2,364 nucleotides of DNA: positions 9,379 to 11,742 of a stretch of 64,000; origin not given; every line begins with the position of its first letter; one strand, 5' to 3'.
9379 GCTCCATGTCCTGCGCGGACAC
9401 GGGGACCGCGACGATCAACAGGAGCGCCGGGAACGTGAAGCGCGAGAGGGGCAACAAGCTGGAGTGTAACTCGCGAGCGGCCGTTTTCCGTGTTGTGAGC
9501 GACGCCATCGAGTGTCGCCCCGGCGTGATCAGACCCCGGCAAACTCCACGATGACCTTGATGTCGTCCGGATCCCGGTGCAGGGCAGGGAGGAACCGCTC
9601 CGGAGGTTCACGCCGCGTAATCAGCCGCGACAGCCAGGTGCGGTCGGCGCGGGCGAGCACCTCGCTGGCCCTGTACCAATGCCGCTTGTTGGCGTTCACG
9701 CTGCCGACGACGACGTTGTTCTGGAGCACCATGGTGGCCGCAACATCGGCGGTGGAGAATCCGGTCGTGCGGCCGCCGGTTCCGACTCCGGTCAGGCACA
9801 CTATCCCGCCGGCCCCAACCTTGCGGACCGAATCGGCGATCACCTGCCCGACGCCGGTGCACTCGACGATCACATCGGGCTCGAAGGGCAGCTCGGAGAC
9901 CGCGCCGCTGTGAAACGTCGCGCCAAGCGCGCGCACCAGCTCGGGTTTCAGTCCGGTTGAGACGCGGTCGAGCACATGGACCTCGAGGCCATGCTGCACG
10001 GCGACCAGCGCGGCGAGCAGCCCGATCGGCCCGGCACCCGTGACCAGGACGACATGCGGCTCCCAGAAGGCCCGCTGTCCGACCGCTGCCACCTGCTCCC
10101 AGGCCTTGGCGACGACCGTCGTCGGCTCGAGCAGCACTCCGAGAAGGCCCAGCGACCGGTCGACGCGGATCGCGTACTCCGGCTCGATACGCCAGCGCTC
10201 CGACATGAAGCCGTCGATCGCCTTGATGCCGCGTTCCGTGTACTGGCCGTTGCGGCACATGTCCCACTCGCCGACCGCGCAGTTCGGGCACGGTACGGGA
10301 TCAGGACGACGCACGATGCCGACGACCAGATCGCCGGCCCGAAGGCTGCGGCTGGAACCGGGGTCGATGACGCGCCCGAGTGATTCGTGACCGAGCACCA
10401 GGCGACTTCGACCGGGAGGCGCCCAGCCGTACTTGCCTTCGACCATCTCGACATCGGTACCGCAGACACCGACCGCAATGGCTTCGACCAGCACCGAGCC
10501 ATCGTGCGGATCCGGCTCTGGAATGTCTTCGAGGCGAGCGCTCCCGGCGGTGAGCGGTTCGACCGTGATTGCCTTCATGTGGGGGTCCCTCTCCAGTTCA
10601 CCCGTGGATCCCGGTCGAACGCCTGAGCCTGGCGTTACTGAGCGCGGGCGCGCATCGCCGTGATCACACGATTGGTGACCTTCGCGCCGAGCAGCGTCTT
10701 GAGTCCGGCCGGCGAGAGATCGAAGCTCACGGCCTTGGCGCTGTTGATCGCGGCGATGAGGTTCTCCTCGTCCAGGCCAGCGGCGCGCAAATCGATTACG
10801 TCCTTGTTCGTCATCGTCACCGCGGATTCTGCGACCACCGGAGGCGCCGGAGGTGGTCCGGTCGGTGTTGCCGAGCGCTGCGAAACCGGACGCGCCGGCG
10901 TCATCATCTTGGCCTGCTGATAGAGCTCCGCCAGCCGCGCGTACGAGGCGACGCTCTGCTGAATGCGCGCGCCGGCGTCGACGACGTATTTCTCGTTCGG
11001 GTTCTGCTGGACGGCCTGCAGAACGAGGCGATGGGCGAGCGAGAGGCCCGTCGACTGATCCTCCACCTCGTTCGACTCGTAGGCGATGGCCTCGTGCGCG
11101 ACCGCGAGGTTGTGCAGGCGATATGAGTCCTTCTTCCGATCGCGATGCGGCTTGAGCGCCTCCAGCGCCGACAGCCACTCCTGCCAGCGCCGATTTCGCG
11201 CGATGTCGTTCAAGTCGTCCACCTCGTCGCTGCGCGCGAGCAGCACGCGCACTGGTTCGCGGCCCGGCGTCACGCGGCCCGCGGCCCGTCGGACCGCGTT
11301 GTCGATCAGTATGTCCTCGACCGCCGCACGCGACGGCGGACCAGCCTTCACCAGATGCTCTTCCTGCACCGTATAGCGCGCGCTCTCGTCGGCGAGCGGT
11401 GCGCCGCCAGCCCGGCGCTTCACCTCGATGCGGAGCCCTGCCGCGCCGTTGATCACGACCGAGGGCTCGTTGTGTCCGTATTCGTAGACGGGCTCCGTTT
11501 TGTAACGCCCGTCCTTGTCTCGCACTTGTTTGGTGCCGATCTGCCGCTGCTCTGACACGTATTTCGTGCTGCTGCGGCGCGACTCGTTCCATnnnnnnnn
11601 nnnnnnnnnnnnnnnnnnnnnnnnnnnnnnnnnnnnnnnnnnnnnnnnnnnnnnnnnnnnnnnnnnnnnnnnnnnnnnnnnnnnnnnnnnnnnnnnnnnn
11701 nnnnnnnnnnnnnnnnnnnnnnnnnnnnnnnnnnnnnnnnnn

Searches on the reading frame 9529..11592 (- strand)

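Call 55: search_protein_families(library=pfam, proteins=[window:9529-11592:-], max_evalue=0.00001)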
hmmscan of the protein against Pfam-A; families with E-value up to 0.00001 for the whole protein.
window:9529-11592:- (687 aa): 3 families
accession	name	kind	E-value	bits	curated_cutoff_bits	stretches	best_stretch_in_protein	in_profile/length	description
PF16912.11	Glu_dehyd_C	-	1.4e-62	211.3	34.9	1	484-684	3-211/211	Glucose dehydrogenase C-terminus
PF08240.17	ADH_N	-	3.7e-14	53.3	23.5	1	364-477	2-102/104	Alcohol dehydrogenase GroES-like domain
PF00107.32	ADH_zinc_N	-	1.6e-07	31.8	31.8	1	522-646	1-127/129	Zinc-binding dehydrogenase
